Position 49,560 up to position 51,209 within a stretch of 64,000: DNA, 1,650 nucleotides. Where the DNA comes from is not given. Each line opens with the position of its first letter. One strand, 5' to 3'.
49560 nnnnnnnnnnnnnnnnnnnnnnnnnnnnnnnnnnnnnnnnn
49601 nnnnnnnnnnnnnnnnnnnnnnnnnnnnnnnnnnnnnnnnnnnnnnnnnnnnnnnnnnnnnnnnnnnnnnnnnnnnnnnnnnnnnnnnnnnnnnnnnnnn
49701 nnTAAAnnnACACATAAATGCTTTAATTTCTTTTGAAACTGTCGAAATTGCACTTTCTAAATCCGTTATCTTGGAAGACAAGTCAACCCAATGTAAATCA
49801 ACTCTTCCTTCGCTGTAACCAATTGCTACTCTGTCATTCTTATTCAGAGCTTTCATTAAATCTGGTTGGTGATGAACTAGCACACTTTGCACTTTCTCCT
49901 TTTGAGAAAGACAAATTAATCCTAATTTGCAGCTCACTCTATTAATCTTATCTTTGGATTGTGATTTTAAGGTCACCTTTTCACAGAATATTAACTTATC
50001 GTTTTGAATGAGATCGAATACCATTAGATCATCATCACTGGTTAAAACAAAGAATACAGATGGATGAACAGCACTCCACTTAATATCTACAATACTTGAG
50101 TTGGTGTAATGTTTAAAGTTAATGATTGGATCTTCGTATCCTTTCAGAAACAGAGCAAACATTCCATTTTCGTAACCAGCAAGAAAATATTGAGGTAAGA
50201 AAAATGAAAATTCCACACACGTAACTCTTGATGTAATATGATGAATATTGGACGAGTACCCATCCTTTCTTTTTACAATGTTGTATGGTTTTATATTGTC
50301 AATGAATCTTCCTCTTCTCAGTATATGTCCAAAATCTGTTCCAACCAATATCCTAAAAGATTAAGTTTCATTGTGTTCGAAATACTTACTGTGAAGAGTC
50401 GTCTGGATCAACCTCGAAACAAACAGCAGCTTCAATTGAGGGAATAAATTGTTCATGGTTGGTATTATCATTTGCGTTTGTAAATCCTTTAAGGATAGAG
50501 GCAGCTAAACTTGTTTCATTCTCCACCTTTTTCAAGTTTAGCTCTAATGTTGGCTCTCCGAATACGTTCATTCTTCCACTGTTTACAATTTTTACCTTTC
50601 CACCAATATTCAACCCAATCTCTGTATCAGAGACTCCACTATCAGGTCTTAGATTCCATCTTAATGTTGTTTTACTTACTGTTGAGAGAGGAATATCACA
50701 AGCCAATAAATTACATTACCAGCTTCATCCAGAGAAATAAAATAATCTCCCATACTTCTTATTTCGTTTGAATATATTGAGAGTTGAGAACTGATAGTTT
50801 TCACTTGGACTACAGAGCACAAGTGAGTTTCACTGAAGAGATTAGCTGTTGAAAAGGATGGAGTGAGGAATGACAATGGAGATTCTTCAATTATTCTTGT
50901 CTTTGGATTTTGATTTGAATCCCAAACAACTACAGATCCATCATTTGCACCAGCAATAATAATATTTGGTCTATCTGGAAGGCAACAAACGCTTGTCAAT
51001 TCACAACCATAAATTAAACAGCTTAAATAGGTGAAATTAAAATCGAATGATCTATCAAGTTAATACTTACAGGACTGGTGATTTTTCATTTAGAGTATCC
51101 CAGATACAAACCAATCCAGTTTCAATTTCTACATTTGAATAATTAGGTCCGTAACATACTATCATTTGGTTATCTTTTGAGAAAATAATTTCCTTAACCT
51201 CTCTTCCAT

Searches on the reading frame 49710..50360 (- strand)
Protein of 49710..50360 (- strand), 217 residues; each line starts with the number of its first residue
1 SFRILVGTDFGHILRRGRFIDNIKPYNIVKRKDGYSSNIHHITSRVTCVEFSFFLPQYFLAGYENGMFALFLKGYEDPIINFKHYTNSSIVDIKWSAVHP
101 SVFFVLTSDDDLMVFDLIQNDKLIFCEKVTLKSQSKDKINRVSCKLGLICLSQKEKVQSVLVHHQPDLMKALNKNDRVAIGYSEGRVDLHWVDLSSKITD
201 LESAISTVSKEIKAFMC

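Call 17: search_protein_families(library=pfam, proteins=[window:49710-50360:-], max_evalue=0.01)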
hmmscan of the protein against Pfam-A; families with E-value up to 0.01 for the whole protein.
window:49710-50360:- (217 aa): 3 families
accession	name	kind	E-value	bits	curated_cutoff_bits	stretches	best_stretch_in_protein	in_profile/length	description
PF25171.1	Beta-prop_WDR36-Utp21_1st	-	9.6e-05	22.4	80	0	26-122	135-227/266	WDR36/Utp21 first beta-propeller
PF23775.1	Beta-prop_RIG_2nd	-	0.00028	20.9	80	1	57-142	130-220/278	RIG second beta-propeller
PF12813.12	XPG_I_2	-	0.0004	20.4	24.2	1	100-146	40-83/240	XPG domain containing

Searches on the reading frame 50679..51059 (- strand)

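Call 17: search_protein_families(library=pfam, proteins=[window:50679-51059:-], max_evalue=0.01)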
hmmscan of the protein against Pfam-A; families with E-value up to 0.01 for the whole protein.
window:50679-51059:- (127 aa): 2 families
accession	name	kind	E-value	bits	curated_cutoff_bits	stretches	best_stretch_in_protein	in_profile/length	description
PF00400.38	WD40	-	0.002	19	27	1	21-47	14-39/39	WD domain, G-beta repeat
PF25171.1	Beta-prop_WDR36-Utp21_1st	-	0.0091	15.9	80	0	21-57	195-231/266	WDR36/Utp21 first beta-propeller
